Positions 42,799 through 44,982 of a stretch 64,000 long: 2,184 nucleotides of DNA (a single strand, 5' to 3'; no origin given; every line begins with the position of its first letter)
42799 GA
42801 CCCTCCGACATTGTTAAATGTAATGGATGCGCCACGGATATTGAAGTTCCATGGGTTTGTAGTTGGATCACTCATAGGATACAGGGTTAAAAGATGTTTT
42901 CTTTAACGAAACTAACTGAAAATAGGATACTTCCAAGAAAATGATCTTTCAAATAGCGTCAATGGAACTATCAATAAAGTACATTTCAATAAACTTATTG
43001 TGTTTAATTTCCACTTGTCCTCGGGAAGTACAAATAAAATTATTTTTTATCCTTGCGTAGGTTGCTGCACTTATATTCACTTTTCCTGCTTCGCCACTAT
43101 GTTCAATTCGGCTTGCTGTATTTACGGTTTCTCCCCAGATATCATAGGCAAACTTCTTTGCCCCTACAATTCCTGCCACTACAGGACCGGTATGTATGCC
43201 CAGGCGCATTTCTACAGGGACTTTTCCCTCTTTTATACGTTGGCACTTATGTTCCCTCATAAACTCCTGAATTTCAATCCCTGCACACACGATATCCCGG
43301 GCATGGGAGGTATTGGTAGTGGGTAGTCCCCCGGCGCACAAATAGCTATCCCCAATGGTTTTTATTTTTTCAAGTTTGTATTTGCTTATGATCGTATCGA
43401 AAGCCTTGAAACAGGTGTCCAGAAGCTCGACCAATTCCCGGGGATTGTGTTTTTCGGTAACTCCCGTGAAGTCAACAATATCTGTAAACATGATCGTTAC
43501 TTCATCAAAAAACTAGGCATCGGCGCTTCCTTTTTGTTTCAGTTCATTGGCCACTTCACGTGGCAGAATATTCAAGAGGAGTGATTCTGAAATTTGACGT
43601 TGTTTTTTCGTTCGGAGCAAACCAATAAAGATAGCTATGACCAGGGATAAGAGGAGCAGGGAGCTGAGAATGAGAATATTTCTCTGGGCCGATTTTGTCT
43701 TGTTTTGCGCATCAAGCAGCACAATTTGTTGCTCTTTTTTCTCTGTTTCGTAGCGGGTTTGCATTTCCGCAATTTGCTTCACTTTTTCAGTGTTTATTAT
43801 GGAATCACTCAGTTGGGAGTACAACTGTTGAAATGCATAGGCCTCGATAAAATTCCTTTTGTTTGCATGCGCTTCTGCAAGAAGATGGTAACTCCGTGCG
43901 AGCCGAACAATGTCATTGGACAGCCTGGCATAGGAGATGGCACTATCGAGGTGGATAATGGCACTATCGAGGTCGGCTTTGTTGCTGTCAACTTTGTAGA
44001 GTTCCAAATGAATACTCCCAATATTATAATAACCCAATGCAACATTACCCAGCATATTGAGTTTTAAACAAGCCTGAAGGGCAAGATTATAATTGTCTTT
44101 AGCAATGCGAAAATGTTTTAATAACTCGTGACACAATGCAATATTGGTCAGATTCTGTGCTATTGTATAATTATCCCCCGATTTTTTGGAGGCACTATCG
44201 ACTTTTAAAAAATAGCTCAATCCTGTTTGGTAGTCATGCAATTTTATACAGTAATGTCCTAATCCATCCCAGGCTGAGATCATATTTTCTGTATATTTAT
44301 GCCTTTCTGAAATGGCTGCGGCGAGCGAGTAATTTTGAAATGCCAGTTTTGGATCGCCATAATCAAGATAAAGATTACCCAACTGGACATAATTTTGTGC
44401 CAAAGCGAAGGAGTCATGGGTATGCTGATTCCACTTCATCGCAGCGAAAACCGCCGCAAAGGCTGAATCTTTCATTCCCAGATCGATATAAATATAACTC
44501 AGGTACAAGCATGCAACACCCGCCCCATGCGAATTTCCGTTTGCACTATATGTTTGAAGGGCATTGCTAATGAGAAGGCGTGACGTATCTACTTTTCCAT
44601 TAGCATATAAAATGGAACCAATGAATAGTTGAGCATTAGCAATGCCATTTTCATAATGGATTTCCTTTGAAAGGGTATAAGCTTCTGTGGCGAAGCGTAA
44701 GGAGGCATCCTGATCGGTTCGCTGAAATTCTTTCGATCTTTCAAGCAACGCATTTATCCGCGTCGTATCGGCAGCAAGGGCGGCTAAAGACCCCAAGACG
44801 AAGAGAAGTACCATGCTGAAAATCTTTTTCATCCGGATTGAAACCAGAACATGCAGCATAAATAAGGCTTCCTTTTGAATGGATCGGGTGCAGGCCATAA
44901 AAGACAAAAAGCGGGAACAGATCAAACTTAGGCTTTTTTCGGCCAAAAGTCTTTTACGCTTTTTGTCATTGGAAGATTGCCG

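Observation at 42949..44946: TPR-TM-class III adenylate cyclase gene is split by a single in-frame TAG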

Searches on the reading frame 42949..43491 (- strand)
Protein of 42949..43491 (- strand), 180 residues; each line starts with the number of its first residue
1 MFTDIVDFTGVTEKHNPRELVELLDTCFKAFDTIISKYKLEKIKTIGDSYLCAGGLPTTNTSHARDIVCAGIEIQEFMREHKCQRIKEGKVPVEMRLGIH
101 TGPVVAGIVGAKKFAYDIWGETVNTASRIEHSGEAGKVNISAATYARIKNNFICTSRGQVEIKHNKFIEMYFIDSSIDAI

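Call 6: search_protein_families(library=pfam, proteins=[window:42952-43491:-], max_evalue=0.01)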
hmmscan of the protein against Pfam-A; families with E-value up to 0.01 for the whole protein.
window:42952-43491:- (180 aa): 1 family
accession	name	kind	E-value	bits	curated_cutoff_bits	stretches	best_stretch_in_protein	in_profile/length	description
PF00211.25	Guanylate_cyc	-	1.3e-52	178.5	21.9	1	1-174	12-182/183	Adenylate and Guanylate cyclase catalytic domain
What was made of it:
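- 42949..43491 (-): Downstream ORF of 180 aa plus TGA: the class III cyclase catalytic core lacking profile positions 1-11. Pfam E=1.3e-52, profile 12-182 of 183 (call 6).
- On Class III nucleotidyl cyclase (Pfam PF00211): The match covers profile 6-182 of 183 in the fused protein and 12-182 in the downstream ORF (call 6).
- Checked: The downstream ORF alone covers profile 12-182, so the stop cuts the domain's N-terminal edge (call 6).
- The ORF would lack the transducer element and the first beta-1 residues, starting at Pfam profile position 12 (call 6).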

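Call 7: find_encoding_contigs(protein=window:42949-43491:-, flank=5000, max_places=10)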
Protein window:42949-43491:- (180 aa): 1 contig read that carries it; 1 place shown.
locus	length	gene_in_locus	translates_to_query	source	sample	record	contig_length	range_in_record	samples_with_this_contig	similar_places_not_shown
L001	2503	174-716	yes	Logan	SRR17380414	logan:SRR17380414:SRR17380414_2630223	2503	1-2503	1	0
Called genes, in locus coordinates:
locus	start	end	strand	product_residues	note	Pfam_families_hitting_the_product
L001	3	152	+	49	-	?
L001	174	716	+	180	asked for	PF00211:Guanylate_cyc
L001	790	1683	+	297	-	-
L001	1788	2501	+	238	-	?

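Call 19: list_cluster_members(proteins=[P0005, window:42952-43491:-, P0003])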
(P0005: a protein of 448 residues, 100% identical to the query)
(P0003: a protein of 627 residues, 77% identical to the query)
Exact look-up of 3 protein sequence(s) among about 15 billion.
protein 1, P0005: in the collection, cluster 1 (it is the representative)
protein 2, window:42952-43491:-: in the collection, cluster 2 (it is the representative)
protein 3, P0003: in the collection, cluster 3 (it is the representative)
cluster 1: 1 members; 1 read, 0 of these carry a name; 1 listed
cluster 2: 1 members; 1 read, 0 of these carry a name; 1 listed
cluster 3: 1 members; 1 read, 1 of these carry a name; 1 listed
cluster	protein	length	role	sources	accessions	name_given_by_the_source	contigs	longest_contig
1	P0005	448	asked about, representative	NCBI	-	-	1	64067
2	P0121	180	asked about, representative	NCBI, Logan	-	-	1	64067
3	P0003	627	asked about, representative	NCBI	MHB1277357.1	MAG: adenylate/guanylate cyclase domain-containing protein [Bacteroidia bacterium]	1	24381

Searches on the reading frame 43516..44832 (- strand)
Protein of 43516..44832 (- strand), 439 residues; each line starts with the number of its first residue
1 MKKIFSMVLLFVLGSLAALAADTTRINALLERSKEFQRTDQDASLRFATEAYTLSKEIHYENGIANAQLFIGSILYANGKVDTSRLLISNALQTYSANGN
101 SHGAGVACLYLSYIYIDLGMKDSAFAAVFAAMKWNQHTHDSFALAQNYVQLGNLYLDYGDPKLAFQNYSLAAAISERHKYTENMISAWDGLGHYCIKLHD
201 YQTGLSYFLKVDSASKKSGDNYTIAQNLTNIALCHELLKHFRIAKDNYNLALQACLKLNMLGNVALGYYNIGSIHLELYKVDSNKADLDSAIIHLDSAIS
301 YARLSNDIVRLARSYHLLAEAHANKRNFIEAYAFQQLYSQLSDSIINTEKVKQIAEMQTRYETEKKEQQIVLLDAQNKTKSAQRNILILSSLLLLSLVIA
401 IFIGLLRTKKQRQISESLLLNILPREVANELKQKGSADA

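Call 6: search_protein_families(library=pfam, proteins=[window:43516-44832:-], max_evalue=0.01)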
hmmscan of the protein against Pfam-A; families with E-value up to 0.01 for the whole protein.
window:43516-44832:- (439 aa): 4 families
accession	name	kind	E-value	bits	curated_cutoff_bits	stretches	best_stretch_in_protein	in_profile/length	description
PF13424.12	TPR_12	-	1.1e-09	38.7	30.1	1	185-255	3-75/77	Tetratricopeptide repeat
PF13181.12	TPR_8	-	6.9e-05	23.2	25.7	0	145-176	1-32/34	Tetratricopeptide repeat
PF07719.23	TPR_2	-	0.0029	18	27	0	147-176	3-32/34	Tetratricopeptide repeat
PF05529.17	Bap31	-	0.0045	17.3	22.7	1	322-409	43-128/138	Bap31/Bap29 transmembrane region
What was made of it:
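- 43861..44712 (-): TPR-like region, residues about 41-324: 14 helices, about 7 helix pairs, predicted to be periplasmic. Pfam TPR_12 at 185-255 and TPR_8 at 145-176 (call 6).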

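Call 50: predict_structure(alignment_id=A2)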
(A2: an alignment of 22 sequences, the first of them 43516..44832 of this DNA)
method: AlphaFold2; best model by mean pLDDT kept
length: 439 residues; sequences in the alignment: 22
mean_pLDDT: 87.0   pTM: 0.72
mean pLDDT of the five models: 87.0, 86.9, 86.7, 84.5, 84.1
residues with pLDDT >= 90: 245; 70-90: 154; 50-70: 36; < 50: 4
segments of 3 or more residues with pLDDT < 50: 437-439
pLDDT, mean of each block of 10 residues (from residue 1): 74 66 87 84 91 93 94 83 92 93 94 89 91 87 93 92 96 95 94 96 97 90 92 97 97 89 93 96 93 97 86 96 96 94 76 74 78 84 83 88 81 61 55 50
secondary structure, 60 per line:
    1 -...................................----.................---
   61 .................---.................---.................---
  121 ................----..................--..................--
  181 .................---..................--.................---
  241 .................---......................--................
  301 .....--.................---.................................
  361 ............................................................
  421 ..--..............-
elements in order: H2-36 H41-57 H61-77 H81-97 H101-117 H121-136 H141-158 H161-178 H181-197 H201-218 H221-237 H241-257 H261-282 H285-305 H308-324 H328-422 H425-438
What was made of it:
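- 43861..44712 (-): AlphaFold helices H41-57 through H308-324 (call 50).
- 43615..43677 (-): Transmembrane segment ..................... (residues about 386-406), inside a continuous helix 328-422, followed by RTKKQRQ. Single long helix 328-422 in the model (call 50).
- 43516..43593 (-): Cyclase transducer element-like segment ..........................: the end of the linker helix, an LP kink and a short helix 425-438. It is the last part of the upstream ORF. Helix pattern from call 50.
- On Class IIIa/b cyclases with cyclase transducer element: The model has helix 328-422, a break at LP, and helix 425-438 (call 50).
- Checked: These are followed by one 95-residue helix that includes the TM segment, then a short helix (call 50).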
